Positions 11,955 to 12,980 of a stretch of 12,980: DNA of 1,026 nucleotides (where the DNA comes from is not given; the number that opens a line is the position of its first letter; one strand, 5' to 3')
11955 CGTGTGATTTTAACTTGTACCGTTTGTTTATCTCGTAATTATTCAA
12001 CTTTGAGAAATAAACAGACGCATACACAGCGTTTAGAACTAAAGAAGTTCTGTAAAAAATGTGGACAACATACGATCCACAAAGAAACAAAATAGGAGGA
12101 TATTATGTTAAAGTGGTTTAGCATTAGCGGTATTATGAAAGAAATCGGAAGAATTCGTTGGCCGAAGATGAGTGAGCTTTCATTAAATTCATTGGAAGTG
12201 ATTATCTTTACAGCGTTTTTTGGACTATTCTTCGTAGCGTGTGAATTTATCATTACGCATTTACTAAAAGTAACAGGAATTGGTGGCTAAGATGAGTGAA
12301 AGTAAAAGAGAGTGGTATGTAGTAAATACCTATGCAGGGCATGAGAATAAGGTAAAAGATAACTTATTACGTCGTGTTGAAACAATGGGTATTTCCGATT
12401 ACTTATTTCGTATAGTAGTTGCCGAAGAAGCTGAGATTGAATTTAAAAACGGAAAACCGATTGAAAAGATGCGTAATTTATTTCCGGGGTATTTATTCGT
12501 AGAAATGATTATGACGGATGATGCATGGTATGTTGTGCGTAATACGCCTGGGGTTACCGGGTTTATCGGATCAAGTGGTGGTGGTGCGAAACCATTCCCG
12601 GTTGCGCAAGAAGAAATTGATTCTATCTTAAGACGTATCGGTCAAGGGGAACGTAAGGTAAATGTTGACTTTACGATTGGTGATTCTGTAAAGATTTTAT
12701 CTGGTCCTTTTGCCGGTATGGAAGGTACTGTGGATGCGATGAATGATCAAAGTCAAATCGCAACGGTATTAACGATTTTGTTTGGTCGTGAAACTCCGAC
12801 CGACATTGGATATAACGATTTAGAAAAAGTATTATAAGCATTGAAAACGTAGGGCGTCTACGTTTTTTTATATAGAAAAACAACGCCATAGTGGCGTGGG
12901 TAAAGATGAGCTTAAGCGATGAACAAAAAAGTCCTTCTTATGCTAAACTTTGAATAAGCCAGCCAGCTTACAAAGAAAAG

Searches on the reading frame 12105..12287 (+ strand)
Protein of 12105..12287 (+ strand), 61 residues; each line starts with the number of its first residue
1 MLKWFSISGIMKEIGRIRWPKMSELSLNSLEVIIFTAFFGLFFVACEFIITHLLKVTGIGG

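Call 74: search_protein_families(library=pfam, proteins=[window:12105-12287:+], max_evalue=0.1)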
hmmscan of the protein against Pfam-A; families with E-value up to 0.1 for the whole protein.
window:12105-12287:+ (61 aa): 1 family
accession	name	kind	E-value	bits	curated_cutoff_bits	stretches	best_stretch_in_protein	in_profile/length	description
PF00584.25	SecE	-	4.3e-07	30.2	22.7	1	9-55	6-52/55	SecE/Sec61-gamma subunits of protein translocation complex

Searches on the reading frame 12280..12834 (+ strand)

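Call 74: search_protein_families(library=pfam, proteins=[window:12280-12834:+], max_evalue=0.1)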
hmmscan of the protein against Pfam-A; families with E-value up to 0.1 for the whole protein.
window:12280-12834:+ (185 aa): 5 families
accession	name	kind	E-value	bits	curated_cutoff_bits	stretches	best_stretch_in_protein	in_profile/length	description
PF02357.24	NusG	-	9.4e-29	100.2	22.2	1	11-116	2-92/93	Transcription termination factor nusG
PF00467.35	KOW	-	5.4e-05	23.3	22.3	1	134-159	2-27/32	KOW motif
PF23291.1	KOW4_SPT5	-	0.0059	16.9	27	1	132-152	10-30/55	Transcription elongation factor SPT5, fourth KOW domain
PF23290.1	KOW5_SPT5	-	0.0064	16.4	27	1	133-157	2-26/46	Transcription elongation factor SPT5, fifth KOW domain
PF06556.16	ASFV_p27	-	0.071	13.7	25.4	1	3-49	9-53/131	IAP-like protein p27 C-terminus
